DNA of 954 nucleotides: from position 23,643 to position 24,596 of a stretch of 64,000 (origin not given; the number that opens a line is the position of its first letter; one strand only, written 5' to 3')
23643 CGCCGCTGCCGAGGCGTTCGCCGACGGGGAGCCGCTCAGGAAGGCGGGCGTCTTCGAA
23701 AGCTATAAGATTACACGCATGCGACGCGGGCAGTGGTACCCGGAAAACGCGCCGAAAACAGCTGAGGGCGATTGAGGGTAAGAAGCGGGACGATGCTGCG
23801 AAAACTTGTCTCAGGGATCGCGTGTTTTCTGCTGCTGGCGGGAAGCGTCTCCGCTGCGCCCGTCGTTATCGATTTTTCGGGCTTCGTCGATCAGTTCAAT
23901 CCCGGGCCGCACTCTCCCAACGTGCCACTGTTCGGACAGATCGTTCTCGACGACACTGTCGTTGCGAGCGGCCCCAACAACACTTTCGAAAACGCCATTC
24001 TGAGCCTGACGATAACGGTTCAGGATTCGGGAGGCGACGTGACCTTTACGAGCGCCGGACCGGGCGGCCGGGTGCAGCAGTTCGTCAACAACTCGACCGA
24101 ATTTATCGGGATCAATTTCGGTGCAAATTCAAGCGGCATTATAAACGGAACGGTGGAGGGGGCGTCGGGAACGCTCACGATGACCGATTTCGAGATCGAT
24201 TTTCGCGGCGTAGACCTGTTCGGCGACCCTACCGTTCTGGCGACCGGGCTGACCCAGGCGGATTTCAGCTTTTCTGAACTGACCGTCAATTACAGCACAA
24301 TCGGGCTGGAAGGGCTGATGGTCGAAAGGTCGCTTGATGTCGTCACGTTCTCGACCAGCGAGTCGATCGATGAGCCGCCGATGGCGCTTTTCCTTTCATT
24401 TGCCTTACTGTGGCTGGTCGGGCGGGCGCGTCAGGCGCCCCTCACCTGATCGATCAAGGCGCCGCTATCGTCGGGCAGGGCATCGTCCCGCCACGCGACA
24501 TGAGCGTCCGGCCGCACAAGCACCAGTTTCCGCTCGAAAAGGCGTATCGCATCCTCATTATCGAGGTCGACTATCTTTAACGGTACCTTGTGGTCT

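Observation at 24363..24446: Two unrelated secreted proteins share a PEP-CTERM-like tail (EP[PG]-hydrophobic helix-RxRQA), but no exosortase is present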

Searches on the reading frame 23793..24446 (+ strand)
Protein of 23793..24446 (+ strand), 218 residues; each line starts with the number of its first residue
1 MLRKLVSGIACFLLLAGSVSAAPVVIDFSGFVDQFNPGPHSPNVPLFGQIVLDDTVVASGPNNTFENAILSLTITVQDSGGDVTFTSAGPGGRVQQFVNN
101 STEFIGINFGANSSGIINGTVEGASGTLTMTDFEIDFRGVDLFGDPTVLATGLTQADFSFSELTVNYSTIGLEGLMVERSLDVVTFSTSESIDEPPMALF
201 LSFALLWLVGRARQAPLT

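Call 4: search_protein_families(library=ncbifam, proteins=[window:23793-24446:+], max_evalue=10)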
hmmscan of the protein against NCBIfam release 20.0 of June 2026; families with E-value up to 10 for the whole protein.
window:23793-24446:+ (218 aa): 0 families

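Call 5: search_protein_families(library=pfam, proteins=[window:23793-24446:+], max_evalue=10)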
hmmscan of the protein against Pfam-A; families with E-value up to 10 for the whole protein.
window:23793-24446:+ (218 aa): 0 families

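Call 7: find_homologous_proteins(query=window:23793-24446:+, max_evalue=0.001)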
Query window:23793-24446:+ (218 aa): 29 proteins with E <= 0.001 among 727 candidates.
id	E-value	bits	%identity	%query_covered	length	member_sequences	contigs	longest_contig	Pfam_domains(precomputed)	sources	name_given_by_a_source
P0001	3.4e-134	463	100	100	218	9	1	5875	-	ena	-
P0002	2.8e-84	300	69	94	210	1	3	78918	-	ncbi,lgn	-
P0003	4.0e-57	211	56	89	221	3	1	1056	-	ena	-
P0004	7.8e-57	210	52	98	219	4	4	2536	-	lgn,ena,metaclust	metaclust:\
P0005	2.2e-55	205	50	98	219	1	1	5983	-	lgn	-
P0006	1.8e-54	202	56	82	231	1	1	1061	-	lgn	-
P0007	2.9e-54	202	54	92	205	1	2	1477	-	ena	-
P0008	3.9e-54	201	51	97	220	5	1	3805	-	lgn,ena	-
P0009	6.3e-54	201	54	93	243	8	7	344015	-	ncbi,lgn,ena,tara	tara:strand:- start:2867 stop:3598 length:732 start_codon:yes stop_codon:yes gene_type:complete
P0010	2.0e-53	199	49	98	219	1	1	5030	-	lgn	-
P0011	2.5e-53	199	54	86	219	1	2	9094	-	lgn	-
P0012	3.1e-53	198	54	86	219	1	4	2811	-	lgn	-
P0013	1.9e-52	196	49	99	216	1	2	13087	-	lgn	-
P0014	4.3e-52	195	50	98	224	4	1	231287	-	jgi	jgi:hypothetical protein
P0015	5.5e-52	194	52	85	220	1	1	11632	-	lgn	-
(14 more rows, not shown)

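Call 12: find_encoding_contigs(protein=window:23793-24446:+, flank=10000, max_places=6)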
Protein window:23793-24446:+ (218 aa): 16 contigs read that carry it; 6 places shown.
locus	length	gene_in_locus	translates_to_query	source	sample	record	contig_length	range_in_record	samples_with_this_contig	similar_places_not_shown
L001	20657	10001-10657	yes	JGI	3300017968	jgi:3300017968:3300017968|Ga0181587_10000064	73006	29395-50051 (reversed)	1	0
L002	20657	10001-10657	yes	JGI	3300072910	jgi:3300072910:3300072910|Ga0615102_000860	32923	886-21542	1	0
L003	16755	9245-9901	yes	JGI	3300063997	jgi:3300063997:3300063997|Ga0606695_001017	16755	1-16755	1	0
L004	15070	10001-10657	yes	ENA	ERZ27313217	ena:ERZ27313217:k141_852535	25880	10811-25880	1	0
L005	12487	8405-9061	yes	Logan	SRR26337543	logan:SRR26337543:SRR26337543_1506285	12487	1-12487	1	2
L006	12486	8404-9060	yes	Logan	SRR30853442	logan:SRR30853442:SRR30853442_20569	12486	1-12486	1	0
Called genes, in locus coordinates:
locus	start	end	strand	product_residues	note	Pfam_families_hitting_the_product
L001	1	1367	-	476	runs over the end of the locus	PF04909:Amidohydro_2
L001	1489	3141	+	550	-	PF20695:UbiD_N (faint), PF01977:UbiD, PF20696:UbiD_C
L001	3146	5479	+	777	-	PF01315:Ald_Xan_dh_C, PF02738:MoCoBD_1, PF20256:MoCoBD_2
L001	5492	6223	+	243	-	PF00378:ECH_1, PF16113:ECH_2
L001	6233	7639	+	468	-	PF00929:RNase_T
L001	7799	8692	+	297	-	PF00582:Usp (weak)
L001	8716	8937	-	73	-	PF04102:SlyX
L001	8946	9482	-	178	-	-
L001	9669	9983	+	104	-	PF03795:YCII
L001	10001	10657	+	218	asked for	-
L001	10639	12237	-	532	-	PF01266:DAO (faint), PF01494:FAD_binding_3, PF21274:Rng_hyd_C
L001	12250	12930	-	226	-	PF01738:DLH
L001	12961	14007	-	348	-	PF08240:ADH_N, PF00107:ADH_zinc_N, PF13602:ADH_zinc_N_2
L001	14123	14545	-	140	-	PF03795:YCII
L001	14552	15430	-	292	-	PF00753:Lactamase_B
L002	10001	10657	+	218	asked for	-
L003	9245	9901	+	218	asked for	-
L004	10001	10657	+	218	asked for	-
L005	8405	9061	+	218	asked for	-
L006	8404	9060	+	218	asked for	-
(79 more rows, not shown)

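Call 13: find_encoding_contigs(protein=P0002, flank=10000, max_places=6)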
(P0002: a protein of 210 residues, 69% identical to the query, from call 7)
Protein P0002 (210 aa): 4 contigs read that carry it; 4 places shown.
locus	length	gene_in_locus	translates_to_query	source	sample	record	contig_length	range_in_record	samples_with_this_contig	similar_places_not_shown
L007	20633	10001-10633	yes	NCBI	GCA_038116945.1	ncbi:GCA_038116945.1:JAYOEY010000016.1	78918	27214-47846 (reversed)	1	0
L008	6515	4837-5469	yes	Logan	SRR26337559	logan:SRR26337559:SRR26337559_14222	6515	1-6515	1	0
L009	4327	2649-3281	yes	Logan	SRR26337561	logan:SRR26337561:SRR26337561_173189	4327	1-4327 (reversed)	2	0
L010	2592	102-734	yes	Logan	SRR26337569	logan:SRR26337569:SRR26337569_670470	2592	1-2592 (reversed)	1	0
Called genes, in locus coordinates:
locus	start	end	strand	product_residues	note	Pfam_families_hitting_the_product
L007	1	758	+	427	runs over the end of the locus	PF00330:Aconitase, PF28406:AcnX_3rd (weak)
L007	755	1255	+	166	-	PF00694:Aconitase_C (weak)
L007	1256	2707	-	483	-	PF04909:Amidohydro_2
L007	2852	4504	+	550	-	PF20695:UbiD_N (faint), PF01977:UbiD, PF20696:UbiD_C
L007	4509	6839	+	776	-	PF01315:Ald_Xan_dh_C, PF02738:MoCoBD_1, PF20256:MoCoBD_2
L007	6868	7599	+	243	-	PF00378:ECH_1, PF16113:ECH_2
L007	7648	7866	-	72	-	PF04102:SlyX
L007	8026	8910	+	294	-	PF00582:Usp (weak)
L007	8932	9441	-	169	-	-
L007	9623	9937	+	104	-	PF03795:YCII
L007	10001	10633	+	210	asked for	-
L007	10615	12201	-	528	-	PF01266:DAO (faint), PF01494:FAD_binding_3, PF21274:Rng_hyd_C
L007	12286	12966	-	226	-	PF01738:DLH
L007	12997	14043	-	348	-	PF08240:ADH_N, PF00107:ADH_zinc_N, PF13602:ADH_zinc_N_2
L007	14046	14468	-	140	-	PF03795:YCII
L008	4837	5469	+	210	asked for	-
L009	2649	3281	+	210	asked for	-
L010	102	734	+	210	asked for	-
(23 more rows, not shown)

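Call 19: search_protein_families(library=ncbifam, alignment_id=A1, max_evalue=0.01)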
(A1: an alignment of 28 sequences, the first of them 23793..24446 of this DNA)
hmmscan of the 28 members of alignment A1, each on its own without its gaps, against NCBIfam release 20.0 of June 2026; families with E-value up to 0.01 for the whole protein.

A. member 1, window:23793-24446:+ (218 aa): 0 families

B. families by the number of members that match (of 28 scanned): 8 families
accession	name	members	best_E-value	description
NF038125.1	PEP_CTERM_THxN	14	1.2e-06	THxN family PEP-CTERM protein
NF041927.1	Xrt_dep_XDP1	13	7.1e-06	exosortase-dependent surface protein XDP1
NF038129.1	PEP_NF038129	3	1.2e-06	NF038129 family PEP-CTERM protein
NF038124.1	PEP_CTERM_TLD_A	3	0.0012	PEP_CTERM-anchored TLD domain-containing protein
NF041538.1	PEP_EDSA_1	2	0.00043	EDSAP-1 family PEP-CTERM protein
TIGR02595.1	PEP_CTERM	2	0.0015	PEP-CTERM sorting domain-containing protein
NF038126.1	PEP_CTERM_FxDxF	2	0.0025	FxDxF family PEP-CTERM protein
NF033554.9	floc_PepA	1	0.0062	flocculation-associated PEP-CTERM protein PepA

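Call 20: find_related_loci(query=A1, collection=genome_contigs, flank=10000)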
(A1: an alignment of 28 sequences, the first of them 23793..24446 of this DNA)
Query A1 (218 aa) in genome_contigs; peptide patterns used: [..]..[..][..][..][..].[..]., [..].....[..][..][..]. (x = any residue, [..] = any of these).
41 stretches matched a pattern; 5 encode a relative of the query (tblastn E <= 1e-3); 5 distinct loci.
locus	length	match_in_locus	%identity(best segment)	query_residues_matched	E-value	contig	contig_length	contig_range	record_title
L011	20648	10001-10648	67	4-216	1e-88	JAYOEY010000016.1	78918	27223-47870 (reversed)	MAG: Rhodospirillales bacterium isolate 139552_S154_concoct_bins.tsv.156 NODE_268_length_78918_cov_20.399566, whole geno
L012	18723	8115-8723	54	13-214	1e-57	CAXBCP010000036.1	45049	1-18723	MAG TPA_asm: uncultured Rhodospirillaceae bacterium isolate ERR2762135_concoct_49 genome assembly, contig: ERZ3421838.13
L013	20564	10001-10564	51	2-187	5e-55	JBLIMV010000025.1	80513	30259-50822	MAG: Paracoccaceae bacterium isolate 3300053785_58 Ga0535658_0000272, whole genome shotgun sequence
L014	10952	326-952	51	6-215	4e-52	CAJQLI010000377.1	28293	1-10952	MAG: uncultured Alphaproteobacteria bacterium isolate 0.2_20180522_Bin_156_sub_1 genome assembly, contig: c_000000002154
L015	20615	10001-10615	51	8-214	1e-50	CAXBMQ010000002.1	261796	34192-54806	MAG TPA_asm: uncultured Rhodospirillaceae bacterium isolate ERR2762121_concoct_63 genome assembly, contig: ERZ3421540.96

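Call 35: predict_structure(alignment_id=A1)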
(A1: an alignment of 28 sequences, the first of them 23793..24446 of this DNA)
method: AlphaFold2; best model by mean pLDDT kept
length: 218 residues; sequences in the alignment: 28
mean_pLDDT: 87.0   pTM: 0.76
mean pLDDT of the five models: 87.0, 84.4, 83.3, 81.4, 78.4
residues with pLDDT >= 90: 133; 70-90: 54; 50-70: 31; < 50: 0
segments of 3 or more residues with pLDDT < 50: none
pLDDT, mean of each block of 10 residues (from residue 1): 65 61 93 92 96 93 94 94 94 96 96 88 81 96 92 96 92 83 90 65 84 71
secondary structure, 60 per line:
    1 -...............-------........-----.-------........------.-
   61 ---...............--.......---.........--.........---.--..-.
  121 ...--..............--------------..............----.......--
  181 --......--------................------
elements in order: H2-16 E24-31 E45-52 E64-78 E81-87 E91-99 E102-110 E120-123 E126-139 E158-167 E175-178 E183-188 H197-212

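Call 38: fold_search(model_id=the predicted structure, library=pdb)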
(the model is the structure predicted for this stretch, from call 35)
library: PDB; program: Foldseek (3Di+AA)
matches with E <= 10: 471; with E <= 0.001: 0
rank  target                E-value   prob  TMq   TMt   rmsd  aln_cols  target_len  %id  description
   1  1jju_A                8.8e-02  0.11  0.14  0.08  18.7       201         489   13  Structure of a Quinohemoprotein Amine Dehydrogenase with a Unique Redox Cofactor and Highly Unusual Crosslinking (released 2001-12-12)
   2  8an6_C                1.3e-01  0.33  0.22  0.32  12.7       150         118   14  The Crystal structure of wt apo agroavidin - biotin complex (released 2023-04-12)
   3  8cgm_A                1.5e-01  0.21  0.23  0.25  12.8       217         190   10  Structure of the lipoprotein transporter LolA from Porphyromonas gingivalis (released 2023-06-21)
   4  3g7g_F                1.5e-01  0.15  0.17  0.21  13.1       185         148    7  Crystal structure of the protein with unknown function from Clostridium acetobutylicum ATCC 824 (released 2009-03-17)
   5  1vav_A                1.8e-01  0.08  0.13  0.13  18.3       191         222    7  Crystal structure of alginate lyase PA1167 from Pseudomonas aeruginosa at 2.0 A resolution (released 2004-05-25)
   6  4ory_F                2.1e-01  0.16  0.17  0.21  16.0       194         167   10  Three-dimensional structure of the C65A-K59A double mutant of Human lipocalin-type Prostaglandin D Synthase holo, seco (released 2014-08-06)
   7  6ubl_A                3.0e-01  0.75  0.41  0.42   5.8       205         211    9  Structure of DynF from the Dynemicin Biosynthesis Pathway of Micromonospora chersina (released 2020-09-16)
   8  1r0u                  3.0e-01  0.09  0.17  0.22  13.6       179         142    8  Crystal structure of ywiB protein from Bacillus subtilis (released 2003-12-30)
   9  5kku_A                3.0e-01  0.05  0.14  0.12  22.1       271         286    7  Crystal structure of an N-terminal dehydratase from difficidin assembly line (released 2016-12-21)
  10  4orw_A                3.1e-01  0.15  0.18  0.21  16.9       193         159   10  Three-dimensional structure of the C65A-K59A double mutant of Human lipocalin-type Prostaglandin D Synthase apo-form (released 2014-08-06)
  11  5a67                  3.1e-01  0.07  0.13  0.13  17.7       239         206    7  Crystal structure of AtTTM3 in complex with tripolyphosphate and manganese ion (form B) (released 2015-08-05)
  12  5ly8                  3.1e-01  0.07  0.14  0.13  17.3       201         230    7  Structure of the CBM2 module of Lactobacillus casei BL23 phage J-1 evolved Dit. (released 2017-03-22)
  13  4xmh_A                3.3e-01  0.21  0.26  0.29   9.6       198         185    8  Crystal structure of nitrophorin 7 from Rhodnius prolixus at pH 7.8 complexed with Gly-Gly-Gly (released 2015-07-29)
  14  5bw0_G                3.3e-01  0.10  0.15  0.18  13.6       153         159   12  The crystal structure of minor pseudopilin binary complex of XcpV and XcpW from the Type 2 secretion system of Pseudom (released 2016-07-20)
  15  2fr2                  3.4e-01  0.18  0.24  0.29  15.1       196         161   11  Crystal Structure of Rv2717c from M. tuberculosis (released 2006-01-31)
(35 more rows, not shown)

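Call 56: search_protein_representatives(alignment_id=A1)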
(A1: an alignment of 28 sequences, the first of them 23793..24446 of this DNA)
Query: 28 sequences, 220 profile positions. Proteins with E-value up to 0.001 (for the whole library): 69; up to 1e-10: 44; up to 1e-30: 6. The best 69 are listed.
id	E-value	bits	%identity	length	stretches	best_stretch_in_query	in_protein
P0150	1.4e-98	344.9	-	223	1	2-218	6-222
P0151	4.4e-59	215.7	-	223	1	7-218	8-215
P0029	5.9e-38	146.7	-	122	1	20-98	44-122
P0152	2.9e-37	144.4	-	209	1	15-217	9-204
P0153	2.2e-36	141.5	-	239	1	15-217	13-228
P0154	1.3e-32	129.2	-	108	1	118-219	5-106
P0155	3.2e-30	121.3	-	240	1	11-219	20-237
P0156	6.4e-28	113.8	-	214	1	9-219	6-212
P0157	7.7e-28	113.6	-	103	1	4-87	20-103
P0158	1.6e-27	112.6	-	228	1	4-219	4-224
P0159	4.3e-26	107.9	-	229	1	7-219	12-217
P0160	1.2e-25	106.4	-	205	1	14-217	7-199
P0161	2.1e-25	105.6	-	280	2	15-171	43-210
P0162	1.8e-24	102.5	-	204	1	12-219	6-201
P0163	7.6e-24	100.5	-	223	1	9-207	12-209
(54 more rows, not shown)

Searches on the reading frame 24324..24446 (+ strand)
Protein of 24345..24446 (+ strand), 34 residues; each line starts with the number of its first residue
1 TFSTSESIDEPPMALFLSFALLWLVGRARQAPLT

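Call 4: search_protein_families(library=ncbifam, proteins=[window:24345-24446:+], max_evalue=10)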
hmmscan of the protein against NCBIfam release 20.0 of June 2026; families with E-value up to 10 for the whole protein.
seq(34 aa): 0 families

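Call 69: find_homologous_proteins(query=A4, max_evalue=10)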
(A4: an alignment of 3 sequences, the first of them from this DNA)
Query A4 (3 sequences): no candidate shares three 5-residue words with the query. No homologue found.
